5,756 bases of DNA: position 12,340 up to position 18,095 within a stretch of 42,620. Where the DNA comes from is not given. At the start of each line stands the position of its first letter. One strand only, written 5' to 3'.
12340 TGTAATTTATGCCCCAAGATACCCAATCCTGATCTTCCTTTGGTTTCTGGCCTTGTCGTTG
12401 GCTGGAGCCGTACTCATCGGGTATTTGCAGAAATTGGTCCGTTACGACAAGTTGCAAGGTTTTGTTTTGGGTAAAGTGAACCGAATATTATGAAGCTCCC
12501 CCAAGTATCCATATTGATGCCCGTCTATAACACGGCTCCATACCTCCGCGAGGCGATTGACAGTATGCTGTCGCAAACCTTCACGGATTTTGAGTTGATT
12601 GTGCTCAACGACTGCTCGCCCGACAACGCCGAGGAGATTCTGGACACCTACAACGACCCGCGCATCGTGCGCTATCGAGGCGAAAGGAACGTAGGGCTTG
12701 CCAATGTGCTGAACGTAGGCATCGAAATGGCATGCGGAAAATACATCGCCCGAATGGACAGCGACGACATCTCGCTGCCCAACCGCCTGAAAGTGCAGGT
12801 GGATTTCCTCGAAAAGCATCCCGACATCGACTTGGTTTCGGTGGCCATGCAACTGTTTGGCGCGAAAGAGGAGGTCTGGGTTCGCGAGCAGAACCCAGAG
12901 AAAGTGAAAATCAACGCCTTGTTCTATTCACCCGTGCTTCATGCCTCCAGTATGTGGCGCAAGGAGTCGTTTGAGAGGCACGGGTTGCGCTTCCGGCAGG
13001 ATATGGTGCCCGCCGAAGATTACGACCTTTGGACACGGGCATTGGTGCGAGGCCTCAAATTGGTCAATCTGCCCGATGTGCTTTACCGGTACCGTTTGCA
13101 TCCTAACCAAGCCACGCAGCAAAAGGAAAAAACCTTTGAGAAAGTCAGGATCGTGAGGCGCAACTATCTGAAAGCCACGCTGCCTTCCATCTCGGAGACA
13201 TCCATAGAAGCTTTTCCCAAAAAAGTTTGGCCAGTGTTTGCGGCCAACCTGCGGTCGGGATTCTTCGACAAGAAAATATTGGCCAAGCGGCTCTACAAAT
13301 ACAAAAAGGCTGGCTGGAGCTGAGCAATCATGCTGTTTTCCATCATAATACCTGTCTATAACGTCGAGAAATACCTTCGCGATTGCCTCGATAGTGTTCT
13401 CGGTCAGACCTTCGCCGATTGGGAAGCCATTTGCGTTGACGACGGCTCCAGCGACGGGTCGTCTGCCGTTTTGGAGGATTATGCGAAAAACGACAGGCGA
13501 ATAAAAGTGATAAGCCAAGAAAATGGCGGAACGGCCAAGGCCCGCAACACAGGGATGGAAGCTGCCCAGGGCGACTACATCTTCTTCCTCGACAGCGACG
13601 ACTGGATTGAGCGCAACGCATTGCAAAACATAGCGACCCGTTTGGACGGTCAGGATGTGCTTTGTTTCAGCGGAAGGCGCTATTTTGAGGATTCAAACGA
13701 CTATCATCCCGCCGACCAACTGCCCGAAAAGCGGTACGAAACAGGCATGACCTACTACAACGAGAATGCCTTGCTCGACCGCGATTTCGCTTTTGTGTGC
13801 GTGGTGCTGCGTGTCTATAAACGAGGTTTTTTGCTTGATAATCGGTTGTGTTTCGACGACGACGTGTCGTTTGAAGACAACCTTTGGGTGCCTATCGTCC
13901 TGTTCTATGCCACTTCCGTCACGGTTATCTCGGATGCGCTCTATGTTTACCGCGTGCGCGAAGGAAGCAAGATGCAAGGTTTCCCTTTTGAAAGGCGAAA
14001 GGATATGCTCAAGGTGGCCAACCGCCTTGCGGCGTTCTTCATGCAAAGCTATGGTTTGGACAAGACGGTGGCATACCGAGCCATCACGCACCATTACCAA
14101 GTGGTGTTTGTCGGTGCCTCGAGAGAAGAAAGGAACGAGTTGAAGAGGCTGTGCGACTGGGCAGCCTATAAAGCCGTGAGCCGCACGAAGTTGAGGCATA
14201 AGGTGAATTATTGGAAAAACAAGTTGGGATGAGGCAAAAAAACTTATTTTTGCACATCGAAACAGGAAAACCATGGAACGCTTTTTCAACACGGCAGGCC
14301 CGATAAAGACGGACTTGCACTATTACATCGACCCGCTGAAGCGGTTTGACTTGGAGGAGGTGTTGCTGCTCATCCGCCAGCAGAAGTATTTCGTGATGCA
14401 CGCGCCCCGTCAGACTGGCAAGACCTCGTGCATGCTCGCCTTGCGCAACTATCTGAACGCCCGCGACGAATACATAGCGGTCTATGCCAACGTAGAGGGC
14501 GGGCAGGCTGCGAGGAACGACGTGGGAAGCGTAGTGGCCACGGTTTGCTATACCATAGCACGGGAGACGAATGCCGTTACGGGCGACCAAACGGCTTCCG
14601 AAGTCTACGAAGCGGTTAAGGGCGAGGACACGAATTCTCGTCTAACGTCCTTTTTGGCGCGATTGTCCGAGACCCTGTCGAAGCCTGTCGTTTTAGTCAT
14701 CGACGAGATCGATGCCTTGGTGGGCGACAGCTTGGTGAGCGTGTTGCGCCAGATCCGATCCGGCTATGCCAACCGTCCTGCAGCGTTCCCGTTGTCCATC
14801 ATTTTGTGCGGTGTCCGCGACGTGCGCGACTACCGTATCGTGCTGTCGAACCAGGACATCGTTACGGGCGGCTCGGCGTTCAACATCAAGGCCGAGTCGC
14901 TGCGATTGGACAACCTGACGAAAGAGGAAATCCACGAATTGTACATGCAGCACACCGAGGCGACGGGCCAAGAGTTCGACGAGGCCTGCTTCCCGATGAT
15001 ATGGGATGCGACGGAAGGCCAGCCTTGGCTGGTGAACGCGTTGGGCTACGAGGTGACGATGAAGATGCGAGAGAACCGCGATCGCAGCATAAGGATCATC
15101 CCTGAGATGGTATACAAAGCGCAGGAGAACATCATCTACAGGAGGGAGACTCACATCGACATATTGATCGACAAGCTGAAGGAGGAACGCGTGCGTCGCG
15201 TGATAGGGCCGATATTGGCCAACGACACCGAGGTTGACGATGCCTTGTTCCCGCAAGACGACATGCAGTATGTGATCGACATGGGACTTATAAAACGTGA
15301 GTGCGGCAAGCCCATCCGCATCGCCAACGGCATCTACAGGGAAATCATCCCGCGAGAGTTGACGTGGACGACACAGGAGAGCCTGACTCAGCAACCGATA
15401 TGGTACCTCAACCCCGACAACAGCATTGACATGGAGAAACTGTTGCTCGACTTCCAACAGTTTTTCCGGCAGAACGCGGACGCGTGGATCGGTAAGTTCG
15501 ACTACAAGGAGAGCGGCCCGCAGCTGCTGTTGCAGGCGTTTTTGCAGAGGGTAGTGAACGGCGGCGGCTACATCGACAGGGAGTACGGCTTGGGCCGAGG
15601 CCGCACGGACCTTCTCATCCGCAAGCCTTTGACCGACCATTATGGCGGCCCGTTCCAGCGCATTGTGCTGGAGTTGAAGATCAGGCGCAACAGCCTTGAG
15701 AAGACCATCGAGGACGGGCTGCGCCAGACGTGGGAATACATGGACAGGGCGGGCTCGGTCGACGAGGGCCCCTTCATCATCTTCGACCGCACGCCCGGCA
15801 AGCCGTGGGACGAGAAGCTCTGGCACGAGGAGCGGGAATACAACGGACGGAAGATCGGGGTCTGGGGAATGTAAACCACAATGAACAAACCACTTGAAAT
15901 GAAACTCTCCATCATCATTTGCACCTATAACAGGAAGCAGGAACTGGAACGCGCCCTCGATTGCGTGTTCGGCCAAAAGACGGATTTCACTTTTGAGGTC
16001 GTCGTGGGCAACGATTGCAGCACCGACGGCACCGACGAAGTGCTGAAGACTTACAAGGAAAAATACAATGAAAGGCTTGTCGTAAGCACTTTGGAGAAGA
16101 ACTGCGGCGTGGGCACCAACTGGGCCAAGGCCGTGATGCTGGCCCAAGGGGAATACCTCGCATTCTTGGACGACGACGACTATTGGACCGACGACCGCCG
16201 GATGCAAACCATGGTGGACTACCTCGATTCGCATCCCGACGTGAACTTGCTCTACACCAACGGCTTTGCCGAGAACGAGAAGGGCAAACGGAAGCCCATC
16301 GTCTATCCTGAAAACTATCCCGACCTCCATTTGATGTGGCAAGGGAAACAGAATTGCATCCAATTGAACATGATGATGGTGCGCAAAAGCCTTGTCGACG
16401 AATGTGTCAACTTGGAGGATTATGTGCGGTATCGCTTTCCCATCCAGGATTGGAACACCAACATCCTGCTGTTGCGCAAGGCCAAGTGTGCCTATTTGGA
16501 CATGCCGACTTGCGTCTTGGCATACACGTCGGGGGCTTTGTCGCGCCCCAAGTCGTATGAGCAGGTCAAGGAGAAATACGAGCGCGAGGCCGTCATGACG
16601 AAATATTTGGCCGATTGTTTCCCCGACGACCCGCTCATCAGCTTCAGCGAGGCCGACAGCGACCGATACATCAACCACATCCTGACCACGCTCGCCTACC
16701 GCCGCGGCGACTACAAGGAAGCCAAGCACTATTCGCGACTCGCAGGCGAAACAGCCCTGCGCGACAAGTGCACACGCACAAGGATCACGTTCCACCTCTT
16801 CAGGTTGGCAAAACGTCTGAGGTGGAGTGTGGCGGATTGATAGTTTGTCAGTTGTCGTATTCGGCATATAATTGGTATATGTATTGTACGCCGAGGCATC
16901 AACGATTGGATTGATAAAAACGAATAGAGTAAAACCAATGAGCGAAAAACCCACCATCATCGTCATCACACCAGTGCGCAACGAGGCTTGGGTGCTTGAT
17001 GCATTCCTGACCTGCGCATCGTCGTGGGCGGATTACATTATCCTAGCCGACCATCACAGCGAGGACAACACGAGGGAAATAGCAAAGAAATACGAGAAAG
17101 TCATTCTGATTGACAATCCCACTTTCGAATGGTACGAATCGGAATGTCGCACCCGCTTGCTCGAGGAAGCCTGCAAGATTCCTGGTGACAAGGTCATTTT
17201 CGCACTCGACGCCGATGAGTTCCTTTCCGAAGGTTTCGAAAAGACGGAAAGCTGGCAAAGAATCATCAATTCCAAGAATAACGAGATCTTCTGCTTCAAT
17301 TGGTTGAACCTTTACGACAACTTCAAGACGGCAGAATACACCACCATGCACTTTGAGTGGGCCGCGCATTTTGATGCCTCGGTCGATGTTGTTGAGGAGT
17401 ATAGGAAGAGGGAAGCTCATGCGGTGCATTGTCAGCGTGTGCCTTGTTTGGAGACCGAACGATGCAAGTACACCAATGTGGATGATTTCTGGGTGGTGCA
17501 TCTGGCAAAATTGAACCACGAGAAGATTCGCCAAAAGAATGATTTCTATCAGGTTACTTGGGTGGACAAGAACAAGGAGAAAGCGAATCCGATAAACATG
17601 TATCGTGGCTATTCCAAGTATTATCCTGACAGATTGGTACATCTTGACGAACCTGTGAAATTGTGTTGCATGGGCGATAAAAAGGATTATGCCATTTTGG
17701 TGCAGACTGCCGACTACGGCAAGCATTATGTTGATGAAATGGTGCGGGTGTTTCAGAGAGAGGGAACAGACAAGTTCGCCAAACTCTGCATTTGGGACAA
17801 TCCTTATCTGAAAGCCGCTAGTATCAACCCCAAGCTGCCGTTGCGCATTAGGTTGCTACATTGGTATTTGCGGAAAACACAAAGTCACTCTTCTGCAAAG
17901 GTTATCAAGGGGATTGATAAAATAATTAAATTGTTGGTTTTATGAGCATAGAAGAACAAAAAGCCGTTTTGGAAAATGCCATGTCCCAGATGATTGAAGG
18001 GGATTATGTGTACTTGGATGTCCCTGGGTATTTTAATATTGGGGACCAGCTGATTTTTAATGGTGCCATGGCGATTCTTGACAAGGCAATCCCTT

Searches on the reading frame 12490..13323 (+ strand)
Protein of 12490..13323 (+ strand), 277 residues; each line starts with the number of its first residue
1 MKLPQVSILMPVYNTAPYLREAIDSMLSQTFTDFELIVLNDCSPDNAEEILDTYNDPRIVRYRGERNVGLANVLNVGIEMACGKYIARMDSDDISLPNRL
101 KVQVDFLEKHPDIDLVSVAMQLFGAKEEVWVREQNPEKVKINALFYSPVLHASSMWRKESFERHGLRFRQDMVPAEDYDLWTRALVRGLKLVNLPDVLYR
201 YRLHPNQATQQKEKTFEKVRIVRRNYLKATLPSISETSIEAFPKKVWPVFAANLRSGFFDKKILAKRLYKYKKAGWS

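Call 6: search_protein_families(library=pfam, proteins=[window:12490-13323:+], max_evalue=0.01)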
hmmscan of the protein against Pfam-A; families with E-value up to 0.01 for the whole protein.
window:12490-13323:+ (277 aa): 3 families
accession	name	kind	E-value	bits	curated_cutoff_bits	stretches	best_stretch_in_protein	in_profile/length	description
PF00535.33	Glycos_transf_2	-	5e-32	111.6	23.3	1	7-132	1-128/168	Glycosyl transferase family 2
PF13641.12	Glyco_tranf_2_3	-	1.6e-13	51.7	27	1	4-219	1-220/230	Glycosyltransferase like family 2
PF10111.15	Glyco_tranf_2_2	-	5.8e-09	36.3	27.3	1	8-204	2-220/276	Glycosyltransferase like family 2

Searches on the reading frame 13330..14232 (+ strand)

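Call 6: search_protein_families(library=pfam, proteins=[window:13330-14232:+], max_evalue=0.01)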
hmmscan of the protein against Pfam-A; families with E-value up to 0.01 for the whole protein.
window:13330-14232:+ (300 aa): 3 families
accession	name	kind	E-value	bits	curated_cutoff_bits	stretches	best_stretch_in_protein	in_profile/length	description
PF00535.33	Glycos_transf_2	-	3.5e-43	147.9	23.3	1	4-168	1-164/168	Glycosyl transferase family 2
PF13641.12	Glyco_tranf_2_3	-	2.9e-12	47.5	27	1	3-179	3-188/230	Glycosyltransferase like family 2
PF10111.15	Glyco_tranf_2_2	-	9.8e-12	45.4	27.3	1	4-102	1-103/276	Glycosyltransferase like family 2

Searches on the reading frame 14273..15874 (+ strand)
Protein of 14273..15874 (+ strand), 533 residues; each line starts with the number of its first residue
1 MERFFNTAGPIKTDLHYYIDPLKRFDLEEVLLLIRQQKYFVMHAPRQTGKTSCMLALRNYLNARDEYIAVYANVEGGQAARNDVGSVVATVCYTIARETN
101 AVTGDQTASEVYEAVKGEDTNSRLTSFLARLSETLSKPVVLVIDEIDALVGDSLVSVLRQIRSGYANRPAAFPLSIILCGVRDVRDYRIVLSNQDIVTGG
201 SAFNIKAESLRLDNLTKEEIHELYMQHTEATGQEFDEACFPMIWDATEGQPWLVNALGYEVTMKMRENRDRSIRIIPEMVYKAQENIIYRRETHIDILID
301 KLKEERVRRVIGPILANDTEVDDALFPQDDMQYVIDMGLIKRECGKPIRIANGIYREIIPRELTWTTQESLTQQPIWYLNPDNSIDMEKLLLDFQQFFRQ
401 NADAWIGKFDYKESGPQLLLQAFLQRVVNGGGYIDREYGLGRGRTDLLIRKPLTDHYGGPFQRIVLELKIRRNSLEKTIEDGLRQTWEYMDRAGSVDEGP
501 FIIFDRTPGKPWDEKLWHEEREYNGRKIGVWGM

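Call 6: search_protein_families(library=pfam, proteins=[window:14273-15874:+], max_evalue=0.01)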
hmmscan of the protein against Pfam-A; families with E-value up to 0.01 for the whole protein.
window:14273-15874:+ (533 aa): 8 families
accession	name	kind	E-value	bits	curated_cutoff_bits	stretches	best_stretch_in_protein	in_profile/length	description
PF13401.12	AAA_22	-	2.1e-09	38.2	27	1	36-186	4-128/130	AAA domain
PF14516.12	AAA_35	-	1.8e-08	34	27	1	9-264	4-246/331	AAA-like domain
PF01637.24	ATPase_2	-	5.5e-06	26.8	33.2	1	36-255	17-223/225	ATPase domain predominantly from Archaea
PF24883.2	NPHP3_N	-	6.4e-06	26.9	24.8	1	37-161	22-149/164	Nephrocystin 3, N-terminal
PF13191.12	AAA_16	-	8.2e-05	23.6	32.6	1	40-149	27-144/167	AAA ATPase domain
PF00004.35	AAA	-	0.0003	21.7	21.2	1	42-153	3-73/131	ATPase family associated with various cellular activities (AAA)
PF09820.16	AAA-ATPase_like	-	0.00031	21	26.1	1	30-154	24-157/201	Predicted AAA-ATPase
PF13604.12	AAA_30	-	0.00089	19.5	27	1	35-162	16-113/191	AAA domain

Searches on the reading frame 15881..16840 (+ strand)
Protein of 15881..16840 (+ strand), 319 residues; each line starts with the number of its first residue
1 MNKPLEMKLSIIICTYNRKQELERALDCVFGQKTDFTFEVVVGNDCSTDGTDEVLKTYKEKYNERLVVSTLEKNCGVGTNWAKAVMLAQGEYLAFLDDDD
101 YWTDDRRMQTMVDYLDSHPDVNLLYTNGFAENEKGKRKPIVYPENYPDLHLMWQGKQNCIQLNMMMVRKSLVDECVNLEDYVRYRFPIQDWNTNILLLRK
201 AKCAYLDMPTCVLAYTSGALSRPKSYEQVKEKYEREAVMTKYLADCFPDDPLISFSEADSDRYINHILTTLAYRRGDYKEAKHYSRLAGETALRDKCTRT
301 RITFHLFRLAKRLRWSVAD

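Call 6: search_protein_families(library=pfam, proteins=[window:15881-16840:+], max_evalue=0.01)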
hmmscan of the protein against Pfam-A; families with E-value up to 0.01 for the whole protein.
window:15881-16840:+ (319 aa): 3 families
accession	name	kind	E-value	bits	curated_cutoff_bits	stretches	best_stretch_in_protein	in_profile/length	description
PF00535.33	Glycos_transf_2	-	1.3e-29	103.7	23.3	1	10-172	1-164/168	Glycosyl transferase family 2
PF10111.15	Glyco_tranf_2_2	-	1.7e-07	31.5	27.3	1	10-106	1-98/276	Glycosyltransferase like family 2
PF13641.12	Glyco_tranf_2_3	-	4.4e-07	30.6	27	1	9-135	3-130/230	Glycosyltransferase like family 2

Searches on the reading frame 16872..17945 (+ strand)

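Call 6: search_protein_families(library=pfam, proteins=[window:16872-17945:+], max_evalue=0.01)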
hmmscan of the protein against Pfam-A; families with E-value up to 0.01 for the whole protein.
window:16872-17945:+ (357 aa): 2 families
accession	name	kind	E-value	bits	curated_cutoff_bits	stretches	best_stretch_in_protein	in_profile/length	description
PF13704.12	Glyco_tranf_2_4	-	1.1e-10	42.3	27.5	1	36-119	1-85/98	Glycosyl transferase family 2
PF00535.33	Glycos_transf_2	-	1.3e-05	25.7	23.3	1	31-121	2-94/168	Glycosyl transferase family 2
